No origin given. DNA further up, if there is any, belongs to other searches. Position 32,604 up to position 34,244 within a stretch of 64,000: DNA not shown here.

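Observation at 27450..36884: Orphan tailoring-enzyme cluster: Fe-ADH, PQQ propeller, HemN-like radical SAM, CoA ligase, halogenase-like enzyme, TAXI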

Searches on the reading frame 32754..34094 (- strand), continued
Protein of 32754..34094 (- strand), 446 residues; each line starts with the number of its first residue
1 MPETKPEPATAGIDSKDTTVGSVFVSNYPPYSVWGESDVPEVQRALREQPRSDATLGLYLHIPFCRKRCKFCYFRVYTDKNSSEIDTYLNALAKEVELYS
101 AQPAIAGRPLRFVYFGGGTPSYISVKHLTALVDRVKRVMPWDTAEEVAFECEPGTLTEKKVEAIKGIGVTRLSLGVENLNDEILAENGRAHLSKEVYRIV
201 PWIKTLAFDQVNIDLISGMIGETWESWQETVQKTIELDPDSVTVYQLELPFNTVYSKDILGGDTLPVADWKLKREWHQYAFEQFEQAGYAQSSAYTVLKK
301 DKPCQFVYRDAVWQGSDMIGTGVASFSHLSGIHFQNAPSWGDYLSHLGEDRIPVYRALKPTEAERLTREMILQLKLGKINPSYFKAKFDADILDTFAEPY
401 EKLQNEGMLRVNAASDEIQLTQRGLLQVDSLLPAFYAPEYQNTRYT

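Call 65: find_encoding_contigs(protein=P0213, flank=10000, max_places=2)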
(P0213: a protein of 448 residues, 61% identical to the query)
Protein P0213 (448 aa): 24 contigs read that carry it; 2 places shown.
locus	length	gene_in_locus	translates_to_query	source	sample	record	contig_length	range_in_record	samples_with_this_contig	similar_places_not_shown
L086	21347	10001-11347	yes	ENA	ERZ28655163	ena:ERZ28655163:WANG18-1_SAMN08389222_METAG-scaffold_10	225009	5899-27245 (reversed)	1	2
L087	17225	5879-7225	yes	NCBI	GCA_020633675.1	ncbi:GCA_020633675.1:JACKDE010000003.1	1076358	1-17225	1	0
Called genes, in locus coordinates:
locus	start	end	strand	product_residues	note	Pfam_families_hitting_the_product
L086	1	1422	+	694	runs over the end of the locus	PF10518:TAT_signal (weak), PF07940:Hepar_II_III_C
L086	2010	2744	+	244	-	PF09224:DUF1961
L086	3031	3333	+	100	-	-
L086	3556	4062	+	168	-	PF25490:DUF7910, PF06268:Fascin (faint), PF06229:FRG1 (weak), PF25490:DUF7910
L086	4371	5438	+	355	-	-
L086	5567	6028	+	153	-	-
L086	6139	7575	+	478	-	PF00171:Aldedh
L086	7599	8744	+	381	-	PF00465:Fe-ADH, PF13685:Fe-ADH_2, PF25137:ADH_Fe_C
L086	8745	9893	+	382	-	-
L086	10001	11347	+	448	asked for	PF04055:Radical_SAM, PF06969:HemN_C (weak)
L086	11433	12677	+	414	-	PF13360:PQQ_2, PF13570:Beta-prop_ACSF4 (faint), PF01011:PQQ (faint), PF13360:PQQ_2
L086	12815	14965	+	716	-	PF07715:Plug, PF00593:TonB_dep_Rec_b-barrel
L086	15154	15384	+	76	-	PF11755:DUF3311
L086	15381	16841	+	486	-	PF00474:SSF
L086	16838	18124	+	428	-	PF13439:Glyco_transf_4, PF13579:Glyco_trans_4_4 (weak), PF13524:Glyco_trans_1_2 (faint), PF00534:Glycos_transf_1, PF13692:Glyco_trans_1_4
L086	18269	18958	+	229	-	PF00005:ABC_tran, PF02463:SMC_N (faint), PF13304:AAA_21 (faint)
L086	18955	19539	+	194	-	-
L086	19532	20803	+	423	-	PF00890:FAD_binding_2 (faint), PF01266:DAO (faint), PF01494:FAD_binding_3, PF03486:HI0933_like (faint), PF04820:Trp_halogenase, PF07992:Pyr_redox_2 (faint), PF12831:FAD_oxidored, PF04820:Trp_halogenase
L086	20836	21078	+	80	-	PF05635:23S_rRNA_IVP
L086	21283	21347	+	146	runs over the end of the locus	PF13279:4HBT_2, PF03061:4HBT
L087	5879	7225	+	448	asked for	PF04055:Radical_SAM, PF06969:HemN_C (weak)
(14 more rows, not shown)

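Call 66: find_encoding_contigs(protein=P0194, flank=10000, max_places=2)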
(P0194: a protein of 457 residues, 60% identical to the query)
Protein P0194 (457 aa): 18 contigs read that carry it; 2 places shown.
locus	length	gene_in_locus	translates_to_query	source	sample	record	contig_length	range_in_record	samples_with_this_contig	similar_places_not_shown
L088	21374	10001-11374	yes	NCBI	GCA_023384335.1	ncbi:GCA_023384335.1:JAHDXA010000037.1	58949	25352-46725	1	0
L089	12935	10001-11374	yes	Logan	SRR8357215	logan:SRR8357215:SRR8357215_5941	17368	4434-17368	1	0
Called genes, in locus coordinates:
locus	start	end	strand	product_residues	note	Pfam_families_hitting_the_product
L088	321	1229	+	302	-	PF01619:Pro_dh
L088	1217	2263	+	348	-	-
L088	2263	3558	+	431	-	-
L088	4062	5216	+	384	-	PF02749:QRPTase_N, PF17767:NAPRTase_N (faint), PF01729:QRPTase_C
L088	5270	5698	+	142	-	PF01951:Archease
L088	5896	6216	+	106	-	PF14534:DUF4440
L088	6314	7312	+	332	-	PF02423:OCD_Mu_crystall, PF01488:Shikimate_DH (weak)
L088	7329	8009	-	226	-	PF03473:MOSC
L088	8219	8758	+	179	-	PF12867:DinB_2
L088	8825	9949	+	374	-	-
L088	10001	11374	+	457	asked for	PF04055:Radical_SAM, PF06969:HemN_C (weak)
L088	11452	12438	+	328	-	PF02608:Bmp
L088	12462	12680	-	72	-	PF10049:DUF2283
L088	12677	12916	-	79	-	-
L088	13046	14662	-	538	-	PF04675:DNA_ligase_A_N, PF01068:DNA_ligase_A_M, PF04679:DNA_ligase_A_C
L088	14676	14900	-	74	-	PF07927:HicA_toxin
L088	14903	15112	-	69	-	PF21748:UPF0150 (weak)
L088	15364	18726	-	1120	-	PF23748:Beta-prop_LRRK2 (faint), PF07494:Reg_prop (faint), PF08450:SGL (faint), PF07495:Y_Y_Y, PF07228:SpoIIE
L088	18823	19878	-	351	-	PF00988:CPSase_sm_chain, PF00117:GATase, PF07722:Peptidase_C26 (weak)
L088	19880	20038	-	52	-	PF19451:DUF5989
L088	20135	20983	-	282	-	PF01148:CTP_transf_1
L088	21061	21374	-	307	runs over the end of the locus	PF01180:DHO_dh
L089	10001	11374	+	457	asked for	PF04055:Radical_SAM, PF06969:HemN_C (weak)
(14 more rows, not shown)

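Call 67: find_encoding_contigs(protein=P0200, flank=10000, max_places=1)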
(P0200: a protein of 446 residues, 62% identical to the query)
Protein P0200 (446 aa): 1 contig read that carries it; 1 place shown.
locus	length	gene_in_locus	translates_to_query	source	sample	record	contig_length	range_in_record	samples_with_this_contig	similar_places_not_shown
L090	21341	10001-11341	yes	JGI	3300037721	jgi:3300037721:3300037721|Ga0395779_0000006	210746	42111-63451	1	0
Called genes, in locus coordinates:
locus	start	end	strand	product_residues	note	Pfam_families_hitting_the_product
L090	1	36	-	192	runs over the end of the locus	PF05685:Uma2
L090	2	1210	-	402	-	-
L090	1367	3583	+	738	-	PF13360:PQQ_2 (weak), PF01011:PQQ (faint), PF13360:PQQ_2, PF13570:Beta-prop_ACSF4 (weak), PF13360:PQQ_2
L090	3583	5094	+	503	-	PF13360:PQQ_2, PF01011:PQQ (faint), PF13360:PQQ_2, PF13570:Beta-prop_ACSF4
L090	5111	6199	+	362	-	PF00501:AMP-binding (weak)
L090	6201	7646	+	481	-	PF00171:Aldedh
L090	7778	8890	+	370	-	PF00465:Fe-ADH, PF13685:Fe-ADH_2, PF25137:ADH_Fe_C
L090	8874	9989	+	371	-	-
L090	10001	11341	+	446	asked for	PF04055:Radical_SAM, PF06969:HemN_C (weak)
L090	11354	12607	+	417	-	PF01011:PQQ (faint), PF13360:PQQ_2, PF13570:Beta-prop_ACSF4, PF25293:Beta-prop_EMC1_N, PF13360:PQQ_2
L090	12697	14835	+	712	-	PF07715:Plug, PF00593:TonB_dep_Rec_b-barrel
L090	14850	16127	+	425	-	PF00070:Pyr_redox (faint), PF00890:FAD_binding_2 (faint), PF01494:FAD_binding_3, PF04820:Trp_halogenase, PF07992:Pyr_redox_2 (weak), PF12831:FAD_oxidored, PF13450:NAD_binding_8 (weak), PF04820:Trp_halogenase, +2 more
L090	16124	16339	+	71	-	PF11755:DUF3311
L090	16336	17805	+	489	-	PF00474:SSF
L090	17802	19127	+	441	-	PF13579:Glyco_trans_4_4, PF13439:Glyco_transf_4, PF00534:Glycos_transf_1, PF13692:Glyco_trans_1_4, PF13524:Glyco_trans_1_2 (weak)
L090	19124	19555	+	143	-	PF13279:4HBT_2, PF03061:4HBT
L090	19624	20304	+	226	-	PF00005:ABC_tran, PF13304:AAA_21 (faint)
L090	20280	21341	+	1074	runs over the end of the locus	PF02687:FtsX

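Call 68: find_encoding_contigs(protein=P0217, flank=10000, max_places=1)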
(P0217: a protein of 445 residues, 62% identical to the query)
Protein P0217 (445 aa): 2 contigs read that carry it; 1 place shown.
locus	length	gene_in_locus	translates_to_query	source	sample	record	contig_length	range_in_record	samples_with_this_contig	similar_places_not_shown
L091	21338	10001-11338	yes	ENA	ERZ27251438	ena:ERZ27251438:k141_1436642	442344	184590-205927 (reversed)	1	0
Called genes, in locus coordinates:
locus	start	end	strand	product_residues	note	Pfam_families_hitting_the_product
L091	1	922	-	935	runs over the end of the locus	PF19410:DUF5980 (faint)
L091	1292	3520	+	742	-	PF01011:PQQ (faint), PF13360:PQQ_2, PF13570:Beta-prop_ACSF4 (weak), PF13360:PQQ_2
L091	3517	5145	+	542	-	PF01011:PQQ (faint), PF13360:PQQ_2, PF13570:Beta-prop_ACSF4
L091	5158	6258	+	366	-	PF00501:AMP-binding (faint)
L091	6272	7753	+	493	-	PF00171:Aldedh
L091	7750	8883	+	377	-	PF00465:Fe-ADH, PF13685:Fe-ADH_2, PF25137:ADH_Fe_C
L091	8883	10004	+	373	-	-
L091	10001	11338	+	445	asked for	PF04055:Radical_SAM, PF06969:HemN_C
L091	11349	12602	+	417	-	PF13360:PQQ_2, PF01011:PQQ (faint), PF25293:Beta-prop_EMC1_N (faint), PF13360:PQQ_2, PF13570:Beta-prop_ACSF4, PF13360:PQQ_2 (weak)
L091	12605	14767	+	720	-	PF07715:Plug, PF00593:TonB_dep_Rec_b-barrel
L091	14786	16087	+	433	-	PF00890:FAD_binding_2 (weak), PF01266:DAO (weak), PF01494:FAD_binding_3, PF03486:HI0933_like (weak), PF04820:Trp_halogenase, PF05834:Lycopene_cycl (weak), PF12831:FAD_oxidored, PF04820:Trp_halogenase, +4 more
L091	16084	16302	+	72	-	PF11755:DUF3311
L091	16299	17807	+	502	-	PF00474:SSF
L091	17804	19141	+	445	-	PF13579:Glyco_trans_4_4, PF13439:Glyco_transf_4, PF00534:Glycos_transf_1, PF13692:Glyco_trans_1_4, PF13524:Glyco_trans_1_2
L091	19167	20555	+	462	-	PF01637:ATPase_2, PF13173:AAA_14 (weak), PF03008:DUF234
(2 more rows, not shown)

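Call 69: find_encoding_contigs(protein=P0169, flank=10000, max_places=1)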
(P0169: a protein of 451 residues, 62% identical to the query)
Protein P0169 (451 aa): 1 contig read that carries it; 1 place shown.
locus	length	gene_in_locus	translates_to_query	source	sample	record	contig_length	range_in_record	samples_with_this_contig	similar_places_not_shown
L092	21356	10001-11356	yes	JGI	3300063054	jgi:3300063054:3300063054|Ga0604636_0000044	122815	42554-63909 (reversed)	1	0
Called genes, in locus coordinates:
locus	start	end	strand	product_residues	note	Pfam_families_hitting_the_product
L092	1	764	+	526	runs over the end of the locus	PF04389:Peptidase_M28, PF01546:Peptidase_M20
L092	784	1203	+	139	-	-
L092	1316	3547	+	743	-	PF01011:PQQ (faint), PF13360:PQQ_2, PF13570:Beta-prop_ACSF4 (weak), PF13360:PQQ_2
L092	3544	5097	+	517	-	PF01011:PQQ (faint), PF13360:PQQ_2, PF13570:Beta-prop_ACSF4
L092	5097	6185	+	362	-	PF00501:AMP-binding (weak)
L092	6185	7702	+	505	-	PF00171:Aldedh (faint)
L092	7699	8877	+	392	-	PF00465:Fe-ADH, PF13685:Fe-ADH_2, PF25137:ADH_Fe_C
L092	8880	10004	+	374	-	-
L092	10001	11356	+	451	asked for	PF04055:Radical_SAM, PF06969:HemN_C (weak)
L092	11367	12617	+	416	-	PF13360:PQQ_2, PF01011:PQQ (faint), PF13360:PQQ_2, PF13570:Beta-prop_ACSF4, PF23727:Beta-prop_FAM234A_B (faint), PF25293:Beta-prop_EMC1_N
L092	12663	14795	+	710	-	PF07715:Plug, PF00593:TonB_dep_Rec_b-barrel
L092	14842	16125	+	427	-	PF00070:Pyr_redox (faint), PF00890:FAD_binding_2 (faint), PF01494:FAD_binding_3, PF04820:Trp_halogenase, PF07992:Pyr_redox_2 (weak), PF12831:FAD_oxidored, PF13450:NAD_binding_8 (weak), PF04820:Trp_halogenase, +3 more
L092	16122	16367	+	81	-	PF11755:DUF3311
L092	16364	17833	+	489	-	PF00474:SSF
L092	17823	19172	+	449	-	PF13579:Glyco_trans_4_4, PF13439:Glyco_transf_4, PF00534:Glycos_transf_1, PF13692:Glyco_trans_1_4, PF13524:Glyco_trans_1_2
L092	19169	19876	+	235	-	PF00005:ABC_tran, PF13304:AAA_21 (faint)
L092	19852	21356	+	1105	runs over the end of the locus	PF02687:FtsX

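Call 70: search_protein_families(library=pfam, proteins=[L090:8874-9989:+, L088:8825-9949:+, L086:5567-6028:+, L086:18955-19539:+, L086:4371-5438:+, L090:16124-16339:+], max_evalue=0.01)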
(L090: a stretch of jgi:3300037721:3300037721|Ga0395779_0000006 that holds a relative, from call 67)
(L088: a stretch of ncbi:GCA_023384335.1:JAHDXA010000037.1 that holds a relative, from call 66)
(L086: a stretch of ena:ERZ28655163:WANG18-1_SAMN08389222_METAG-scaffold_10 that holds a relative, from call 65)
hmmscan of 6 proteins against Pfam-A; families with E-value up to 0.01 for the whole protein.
L090:8874-9989:+ (371 aa): 11 families
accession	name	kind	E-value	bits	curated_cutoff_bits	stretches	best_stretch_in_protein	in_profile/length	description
PF13360.13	PQQ_2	-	1.5e-59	201.9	27.6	4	162-297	5-142/233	Outer membrane protein assembly factor BamB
PF13570.13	Beta-prop_ACSF4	-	8.5e-57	193.4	133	3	112-301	63-253/329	Beta-alanine-activating enzyme, beta-propeller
PF01011.28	PQQ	-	6.9e-25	88.2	26.7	4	303-353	47-97/595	Glucose/ethanol/alcohol dehydrogenase, beta-propeller domain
PF25292.1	Beta-prop_CGLA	-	9e-11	42.2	26.8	1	119-213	53-150/316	Lambda-carrageenase beta-propeller domain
PF14435.11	SUKH-4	-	4.8e-07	30.5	25.5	0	137-205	66-125/179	SUKH-4 immunity protein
PF23414.1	Beta-prop_EML_2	-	6.5e-05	22.9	90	0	74-168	14-111/266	Echinoderm microtubule-associated protein second beta-propeller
PF25174.1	Beta-prop_THOC3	-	0.0001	21.9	305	0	191-302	60-170/272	THOC3 beta-propeller domain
PF24796.1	WDR55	-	0.00014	21.4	200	0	72-145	67-142/296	WDR55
PF25293.1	Beta-prop_EMC1_N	-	0.00065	19.9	34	0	231-340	32-146/219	EMC1 N-terminal beta-propeller domain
PF23727.1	Beta-prop_FAM234A_B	-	0.0021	17.1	26.4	0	239-262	99-122/467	FAM234A/B beta-propeller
PF20067.5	SSL_N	-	0.0029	17.9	18.9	0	69-83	30-44/46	Strictosidine synthase-like, N-terminal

L088:8825-9949:+ (374 aa): 11 families
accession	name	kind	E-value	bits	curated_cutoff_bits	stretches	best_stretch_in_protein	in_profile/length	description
PF13570.13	Beta-prop_ACSF4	-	6.8e-86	289.1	133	3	55-230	41-221/329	Beta-alanine-activating enzyme, beta-propeller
PF13360.13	PQQ_2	-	2.4e-48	165.2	27.6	4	127-257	7-142/233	Outer membrane protein assembly factor BamB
PF01011.28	PQQ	-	7.9e-21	74.8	26.7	1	52-192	26-153/595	Glucose/ethanol/alcohol dehydrogenase, beta-propeller domain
PF25292.1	Beta-prop_CGLA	-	3.8e-14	53.3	26.8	2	123-193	54-126/316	Lambda-carrageenase beta-propeller domain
PF24807.1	WD40_CDC20-Fz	-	3.8e-08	33.4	200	1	77-174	23-124/292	CDC20/Fizzy WD40 domain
PF23414.1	Beta-prop_EML_2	-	6.9e-07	29.3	90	0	158-234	15-92/266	Echinoderm microtubule-associated protein second beta-propeller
PF24796.1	WDR55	-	1.7e-06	27.8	200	0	76-199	68-196/296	WDR55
PF25293.1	Beta-prop_EMC1_N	-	0.00031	20.9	34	0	87-182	45-148/219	EMC1 N-terminal beta-propeller domain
PF14435.11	SUKH-4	-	0.00032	21.3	25.5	0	95-137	61-103/179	SUKH-4 immunity protein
PF25171.1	Beta-prop_WDR36-Utp21_1st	-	0.0022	17.9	80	0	105-191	156-234/266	WDR36/Utp21 first beta-propeller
PF25172.1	Beta-prop_WDR3_2nd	-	0.0026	17.5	140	0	193-289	10-105/293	WDR3 second beta-propeller domain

L086:5567-6028:+ (153 aa): 0 families

L086:18955-19539:+ (194 aa): 0 families

L086:4371-5438:+ (355 aa): 1 family
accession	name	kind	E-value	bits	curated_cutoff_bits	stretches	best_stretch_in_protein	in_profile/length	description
PF00501.34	AMP-binding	-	0.0001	21.7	29.9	1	194-304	256-373/384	AMP-binding enzyme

L090:16124-16339:+ (71 aa): 1 family
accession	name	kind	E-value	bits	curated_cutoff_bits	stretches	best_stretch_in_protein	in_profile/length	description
PF11755.13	DUF3311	-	3.3e-10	40.3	30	1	13-68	4-59/61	Protein of unknown function (DUF3311)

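Call 84: predict_structure(alignment_id=A3)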
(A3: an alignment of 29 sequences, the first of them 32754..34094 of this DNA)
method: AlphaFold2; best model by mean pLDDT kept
length: 446 residues; sequences in the alignment: 29
mean_pLDDT: 87.6   pTM: 0.88
mean pLDDT of the five models: 87.6, 86.9, 86.3, 83.9, 81.8
residues with pLDDT >= 90: 292; 70-90: 99; 50-70: 49; < 50: 6
segments of 3 or more residues with pLDDT < 50: 1-4
pLDDT, mean of each block of 10 residues (from residue 1): 49 56 64 90 96 92 72 54 81 98 97 88 90 97 96 90 97 94 85 88 96 93 94 97 84 69 78 91 98 95 93 92 92 91 94 95 93 93 96 96 96 94 89 86 68
secondary structure, 60 per line:
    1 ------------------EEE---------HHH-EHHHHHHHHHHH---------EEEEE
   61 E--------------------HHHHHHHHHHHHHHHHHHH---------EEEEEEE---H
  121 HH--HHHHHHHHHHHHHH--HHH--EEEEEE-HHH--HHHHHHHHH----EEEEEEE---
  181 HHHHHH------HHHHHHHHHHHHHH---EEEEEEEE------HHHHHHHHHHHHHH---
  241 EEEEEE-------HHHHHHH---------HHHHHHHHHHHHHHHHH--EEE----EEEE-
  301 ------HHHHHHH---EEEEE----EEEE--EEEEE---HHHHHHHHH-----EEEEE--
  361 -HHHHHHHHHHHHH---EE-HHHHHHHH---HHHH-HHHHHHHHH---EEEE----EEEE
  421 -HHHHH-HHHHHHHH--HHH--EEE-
elements in order: E19-21 H36-46 E56-61 H82-100 E110-116 H125-138 E146-151 H158-166 E171-177 H181-186 H193-206 E210-217 H224-237 E241-246 H254-260 H270-286 E289-291 E296-299 H307-313 E317-321 E326-329 E332-336 H340-348 E354-358 H362-374 H381-388 H392-395 H397-405 E409-412 E417-420 H422-426 H428-435 E443-445
